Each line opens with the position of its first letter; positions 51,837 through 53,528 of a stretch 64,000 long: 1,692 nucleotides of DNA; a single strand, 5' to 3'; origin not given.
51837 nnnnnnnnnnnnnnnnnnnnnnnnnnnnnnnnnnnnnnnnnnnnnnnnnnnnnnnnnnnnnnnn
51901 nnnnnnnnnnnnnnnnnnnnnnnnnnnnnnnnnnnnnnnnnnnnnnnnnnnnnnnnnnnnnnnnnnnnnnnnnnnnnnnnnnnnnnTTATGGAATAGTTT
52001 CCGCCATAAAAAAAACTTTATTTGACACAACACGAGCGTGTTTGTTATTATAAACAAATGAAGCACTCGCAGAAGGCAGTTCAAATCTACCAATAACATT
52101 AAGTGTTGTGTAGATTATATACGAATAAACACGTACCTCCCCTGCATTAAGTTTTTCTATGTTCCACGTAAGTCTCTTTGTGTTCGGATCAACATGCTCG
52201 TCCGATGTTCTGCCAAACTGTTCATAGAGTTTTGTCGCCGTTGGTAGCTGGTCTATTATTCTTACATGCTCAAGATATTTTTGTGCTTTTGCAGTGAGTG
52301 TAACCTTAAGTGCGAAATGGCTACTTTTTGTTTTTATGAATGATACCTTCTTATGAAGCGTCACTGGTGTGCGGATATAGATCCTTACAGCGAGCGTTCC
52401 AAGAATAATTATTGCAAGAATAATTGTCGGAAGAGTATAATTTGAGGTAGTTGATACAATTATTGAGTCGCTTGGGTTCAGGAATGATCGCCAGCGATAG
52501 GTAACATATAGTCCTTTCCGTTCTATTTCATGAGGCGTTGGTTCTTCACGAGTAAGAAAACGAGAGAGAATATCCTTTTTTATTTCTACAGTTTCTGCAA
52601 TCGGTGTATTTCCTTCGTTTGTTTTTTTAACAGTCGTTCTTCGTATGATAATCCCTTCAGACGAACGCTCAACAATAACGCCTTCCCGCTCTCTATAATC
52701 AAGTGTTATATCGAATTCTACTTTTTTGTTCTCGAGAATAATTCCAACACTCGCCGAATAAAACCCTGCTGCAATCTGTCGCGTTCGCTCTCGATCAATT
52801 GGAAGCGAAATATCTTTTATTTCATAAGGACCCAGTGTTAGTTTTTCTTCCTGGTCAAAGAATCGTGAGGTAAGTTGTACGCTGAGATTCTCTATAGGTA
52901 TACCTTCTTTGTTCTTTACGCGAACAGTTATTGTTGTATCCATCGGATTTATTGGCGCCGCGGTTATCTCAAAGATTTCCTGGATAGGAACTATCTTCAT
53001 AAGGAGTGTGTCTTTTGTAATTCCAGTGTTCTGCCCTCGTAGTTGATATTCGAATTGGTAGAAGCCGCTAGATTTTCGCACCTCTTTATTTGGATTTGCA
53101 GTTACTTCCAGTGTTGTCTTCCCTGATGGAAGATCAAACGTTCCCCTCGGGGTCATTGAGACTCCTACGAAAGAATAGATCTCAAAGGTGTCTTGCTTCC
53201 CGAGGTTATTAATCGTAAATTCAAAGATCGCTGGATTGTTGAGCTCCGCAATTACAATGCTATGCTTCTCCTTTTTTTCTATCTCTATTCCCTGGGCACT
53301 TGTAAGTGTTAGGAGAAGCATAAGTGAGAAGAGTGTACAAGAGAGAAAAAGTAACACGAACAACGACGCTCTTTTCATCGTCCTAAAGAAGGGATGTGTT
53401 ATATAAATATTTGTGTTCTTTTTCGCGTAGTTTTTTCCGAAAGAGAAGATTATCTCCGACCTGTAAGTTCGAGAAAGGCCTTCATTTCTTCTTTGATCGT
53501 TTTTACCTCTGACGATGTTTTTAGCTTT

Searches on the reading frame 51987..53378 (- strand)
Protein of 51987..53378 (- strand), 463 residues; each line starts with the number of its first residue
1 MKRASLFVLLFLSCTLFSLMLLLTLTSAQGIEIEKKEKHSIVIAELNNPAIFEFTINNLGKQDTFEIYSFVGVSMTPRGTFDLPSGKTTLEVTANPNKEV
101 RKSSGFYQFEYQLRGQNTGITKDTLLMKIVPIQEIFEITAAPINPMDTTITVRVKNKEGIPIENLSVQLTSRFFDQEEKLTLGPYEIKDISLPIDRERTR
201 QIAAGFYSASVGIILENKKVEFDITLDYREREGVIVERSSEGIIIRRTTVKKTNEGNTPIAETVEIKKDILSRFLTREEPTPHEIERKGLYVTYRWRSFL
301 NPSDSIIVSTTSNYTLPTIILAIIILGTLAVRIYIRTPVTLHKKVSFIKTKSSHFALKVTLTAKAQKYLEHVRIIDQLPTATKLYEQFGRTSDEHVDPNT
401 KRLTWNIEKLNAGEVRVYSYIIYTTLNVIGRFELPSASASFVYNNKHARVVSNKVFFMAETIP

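Call 13: search_protein_families(library=pfam, proteins=[window:51987-53378:-], max_evalue=0.01)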
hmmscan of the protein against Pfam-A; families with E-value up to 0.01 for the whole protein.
window:51987-53378:- (463 aa): 1 family
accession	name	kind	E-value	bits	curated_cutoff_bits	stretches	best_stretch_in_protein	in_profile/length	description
PF00928.26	Adap_comp_sub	-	0.00093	19.1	31.6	1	336-416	109-190/259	Adaptor complexes medium subunit family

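Call 23: find_encoding_contigs(protein=window:51987-53378:-, flank=10000, max_places=10)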
Protein window:51987-53378:- (463 aa): no gene with exactly this product is on record in the collection.

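Call 31: find_homologous_proteins(query=window:51987-53378:-)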
Query window:51987-53378:- (463 aa): 118 proteins with E <= 0.001 among 8000 candidates.
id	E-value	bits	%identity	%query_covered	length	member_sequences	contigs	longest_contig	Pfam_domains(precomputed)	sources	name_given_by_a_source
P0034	2.1e-285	964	100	96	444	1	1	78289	-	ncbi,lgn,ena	-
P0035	2.1e-228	776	76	100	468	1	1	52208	-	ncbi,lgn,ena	-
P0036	3.7e-144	499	52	95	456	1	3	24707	-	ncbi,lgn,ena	ncbi:MAG: hypothetical protein AABX73_04555 [Nanoarchaeota archaeon]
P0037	7.0e-131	455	47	97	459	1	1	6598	-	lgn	-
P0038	3.3e-130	453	48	98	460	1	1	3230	-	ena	-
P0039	5.0e-129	449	48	94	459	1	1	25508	-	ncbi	-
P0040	8.9e-129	448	46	96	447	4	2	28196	-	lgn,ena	-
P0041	4.4e-128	446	50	93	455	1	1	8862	-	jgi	-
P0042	7.3e-128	445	47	94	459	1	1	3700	-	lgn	-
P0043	1.9e-126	440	45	100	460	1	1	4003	-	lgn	-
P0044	3.1e-126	440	46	97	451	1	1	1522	-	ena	-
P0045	3.2e-126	440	46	93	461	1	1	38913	-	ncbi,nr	ncbi:MAG: hypothetical protein Q7S74_00680 [Nanoarchaeota archaeon]|nr:hypothetical protein [Nanoarc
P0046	1.5e-125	437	46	94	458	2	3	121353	-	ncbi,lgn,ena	-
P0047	1.9e-125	437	46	96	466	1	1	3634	-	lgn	-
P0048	2.9e-124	433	46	93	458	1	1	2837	-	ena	-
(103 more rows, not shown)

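Call 32: find_encoding_contigs(protein=P0035, flank=10000, max_places=4)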
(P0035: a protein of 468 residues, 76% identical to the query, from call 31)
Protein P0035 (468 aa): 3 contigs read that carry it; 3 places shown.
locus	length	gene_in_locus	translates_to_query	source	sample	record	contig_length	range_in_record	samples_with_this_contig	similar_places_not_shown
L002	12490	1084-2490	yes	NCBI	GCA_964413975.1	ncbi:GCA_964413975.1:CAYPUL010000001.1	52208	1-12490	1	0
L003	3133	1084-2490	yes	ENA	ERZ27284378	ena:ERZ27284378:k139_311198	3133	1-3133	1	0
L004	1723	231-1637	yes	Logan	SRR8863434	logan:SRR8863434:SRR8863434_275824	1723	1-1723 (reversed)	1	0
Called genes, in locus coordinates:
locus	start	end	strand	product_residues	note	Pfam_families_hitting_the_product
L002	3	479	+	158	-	?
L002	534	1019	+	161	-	-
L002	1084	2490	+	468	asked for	-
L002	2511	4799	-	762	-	PF02359:CDC48_N, PF02933:CDC48_2, PF05496:RuvB_N (weak), PF13191:AAA_16 (weak), PF00004:AAA, PF17862:AAA_lid_3, PF00004:AAA, PF17862:AAA_lid_3, +27 more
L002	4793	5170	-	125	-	-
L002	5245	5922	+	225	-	-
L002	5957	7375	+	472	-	PF03137:OATP (faint), PF07690:MFS_1, PF12832:MFS_1_like, PF07690:MFS_1, PF00083:Sugar_tr (weak)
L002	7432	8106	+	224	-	-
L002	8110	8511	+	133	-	PF01641:SelR, PF08271:Zn_Ribbon_TF (faint)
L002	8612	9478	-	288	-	PF01553:Acyltransferase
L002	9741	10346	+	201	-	-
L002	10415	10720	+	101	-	PF02150:Zn_ribbon_RPB9 (weak), PF01096:Zn_ribbon_TFIIS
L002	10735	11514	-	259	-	PF10096:DUF2334 (weak)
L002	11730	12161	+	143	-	PF01751:Toprim (weak)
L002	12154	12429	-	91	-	-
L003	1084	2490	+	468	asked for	-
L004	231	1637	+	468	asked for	-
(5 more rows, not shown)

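Call 33: find_encoding_contigs(protein=P0036, flank=10000, max_places=4)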
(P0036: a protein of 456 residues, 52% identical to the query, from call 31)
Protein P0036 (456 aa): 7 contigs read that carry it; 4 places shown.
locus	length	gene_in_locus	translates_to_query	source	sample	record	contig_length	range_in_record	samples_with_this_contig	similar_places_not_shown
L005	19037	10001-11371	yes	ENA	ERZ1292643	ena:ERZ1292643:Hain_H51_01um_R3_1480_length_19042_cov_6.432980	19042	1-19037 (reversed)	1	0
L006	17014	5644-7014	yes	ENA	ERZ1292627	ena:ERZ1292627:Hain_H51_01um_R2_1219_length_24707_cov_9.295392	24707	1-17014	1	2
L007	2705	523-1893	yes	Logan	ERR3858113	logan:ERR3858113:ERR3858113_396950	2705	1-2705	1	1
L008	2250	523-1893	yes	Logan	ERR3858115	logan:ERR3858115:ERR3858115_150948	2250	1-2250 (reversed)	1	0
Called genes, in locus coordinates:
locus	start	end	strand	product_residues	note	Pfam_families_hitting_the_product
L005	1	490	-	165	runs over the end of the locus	?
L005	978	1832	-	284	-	-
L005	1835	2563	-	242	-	-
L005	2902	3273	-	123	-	PF00583:Acetyltransf_1, PF13673:Acetyltransf_10, PF13508:Acetyltransf_7, PF08445:FR47 (weak)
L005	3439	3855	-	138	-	PF01951:Archease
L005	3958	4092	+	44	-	-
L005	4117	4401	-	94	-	-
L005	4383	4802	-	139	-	-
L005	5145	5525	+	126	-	-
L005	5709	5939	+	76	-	-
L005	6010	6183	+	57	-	-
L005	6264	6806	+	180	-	PF01931:NTPase_I-T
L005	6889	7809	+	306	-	PF00413:Peptidase_M10, PF01400:Astacin (faint)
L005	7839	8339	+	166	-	-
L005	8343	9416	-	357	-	-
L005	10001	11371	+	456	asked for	-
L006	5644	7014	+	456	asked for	-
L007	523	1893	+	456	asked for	-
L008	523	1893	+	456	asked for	-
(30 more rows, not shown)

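Call 38: find_related_loci(query=A2, collection=genome_contigs, flank=8000)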
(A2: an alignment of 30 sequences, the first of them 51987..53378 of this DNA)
Query A2 (463 aa) in genome_contigs; peptide patterns used: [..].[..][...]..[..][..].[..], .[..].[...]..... (x = any residue, [..] = any of these).
393 stretches matched a pattern; 378 encode a relative of the query (tblastn E <= 1e-3); the best 80 are kept; 80 distinct loci.
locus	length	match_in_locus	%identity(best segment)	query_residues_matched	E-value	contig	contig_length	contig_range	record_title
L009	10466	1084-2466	76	1-462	0e+0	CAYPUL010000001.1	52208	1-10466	MAG TPA_asm: Candidatus Woesearchaeota archaeon isolate SRP178908_co2_46 genome assembly, contig: NODE_123_length_52208_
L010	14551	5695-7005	52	25-462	2e-145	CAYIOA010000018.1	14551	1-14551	MAG TPA_asm: Candidatus Woesearchaeota archaeon isolate ERP119705_co24_81 genome assembly, contig: NODE_5138_length_1455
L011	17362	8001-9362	44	1-462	7e-130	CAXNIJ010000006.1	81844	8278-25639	MAG: Candidatus Pacearchaeota archaeon isolate MaH-04nov19-88 genome assembly, contig: MaH-04nov19-C455, whole genome sh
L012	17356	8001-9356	44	1-461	3e-127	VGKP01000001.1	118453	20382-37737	MAG: Candidatus Pacearchaeota archaeon isolate K_Offshore_120m_m2_023 K_Offshore_120m_m2_023_Ga0194131_10000117, whole g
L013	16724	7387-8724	45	16-458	9e-127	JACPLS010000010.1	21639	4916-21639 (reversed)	MAG: Candidatus Pacearchaeota archaeon isolate NC_groundwater_527_Ag_S-0.1um_31_8 S35_SO-1_scaffold_25357, whole genome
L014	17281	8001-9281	44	33-461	1e-125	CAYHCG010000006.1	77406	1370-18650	MAG TPA_asm: Candidatus Woesearchaeota archaeon isolate ERP119705_co10_239 genome assembly, contig: NODE_167_length_7740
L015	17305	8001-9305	46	25-460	9e-126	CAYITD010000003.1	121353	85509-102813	MAG TPA_asm: Candidatus Woesearchaeota archaeon isolate ERP119705_co3_555 genome assembly, contig: NODE_68_length_121353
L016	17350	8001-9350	43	7-460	2e-124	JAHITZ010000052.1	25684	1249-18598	MAG: Nanoarchaeota archaeon isolate MM_PC_MetaG.mb.229 MM_PC_MetaG.mb.229_k141_1462029, whole genome shotgun sequence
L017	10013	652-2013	42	11-462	5e-124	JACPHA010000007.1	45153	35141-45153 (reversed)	MAG: Candidatus Pacearchaeota archaeon isolate NC_groundwater_402_Ag_B-0.1um_34_21 GD18-4_B1_scaffold_459426, whole geno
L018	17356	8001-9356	42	1-461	3e-123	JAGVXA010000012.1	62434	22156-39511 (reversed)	Candidatus Pacearchaeota archaeon isolate RIFOXYC1_FULL_38_15 rifoxyc1_full_scaffold_417, whole genome shotgun sequence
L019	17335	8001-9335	43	16-461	1e-122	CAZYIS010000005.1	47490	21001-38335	MAG TPA_asm: Candidatus Woesearchaeota archaeon isolate SRP142039_co2_64 genome assembly, contig: NODE_213_length_47490_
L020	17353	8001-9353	42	10-461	2e-122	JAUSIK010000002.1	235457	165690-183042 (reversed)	MAG: Nanoarchaeota archaeon isolate E14_metabat.bin.238 E14_k141_1620906, whole genome shotgun sequence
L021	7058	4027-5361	43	16-461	1e-122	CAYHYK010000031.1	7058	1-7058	MAG TPA_asm: Candidatus Woesearchaeota archaeon isolate ERP119705_co17_376 genome assembly, contig: NODE_17791_length_70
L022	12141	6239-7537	44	27-461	3e-122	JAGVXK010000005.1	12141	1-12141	Candidatus Pacearchaeota archaeon isolate RIFCSPHIGHO2_01_FULL_35_25 rifcsphigho2_01_scaffold_13265, whole genome shotgu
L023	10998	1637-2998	42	1-461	2e-121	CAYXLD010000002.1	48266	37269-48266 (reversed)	MAG TPA_asm: Candidatus Woesearchaeota archaeon isolate ERP125453_co1_526 genome assembly, contig: NODE_513_length_48266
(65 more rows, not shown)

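Call 53: search_protein_families(library=ncbifam, proteins=[window:51987-53378:-], max_evalue=0.01)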
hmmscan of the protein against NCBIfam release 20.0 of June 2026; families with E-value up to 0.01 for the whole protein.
window:51987-53378:- (463 aa): 0 families

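Call 61: find_encoding_contigs(protein=P0034, flank=10000, max_places=10)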
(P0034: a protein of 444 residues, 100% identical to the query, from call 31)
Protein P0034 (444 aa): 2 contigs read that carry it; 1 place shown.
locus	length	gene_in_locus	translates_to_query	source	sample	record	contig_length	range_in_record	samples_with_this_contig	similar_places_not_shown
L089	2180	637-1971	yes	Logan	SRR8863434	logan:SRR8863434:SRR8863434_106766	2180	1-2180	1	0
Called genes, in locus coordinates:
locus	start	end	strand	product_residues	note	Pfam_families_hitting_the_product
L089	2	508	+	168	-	?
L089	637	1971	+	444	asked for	-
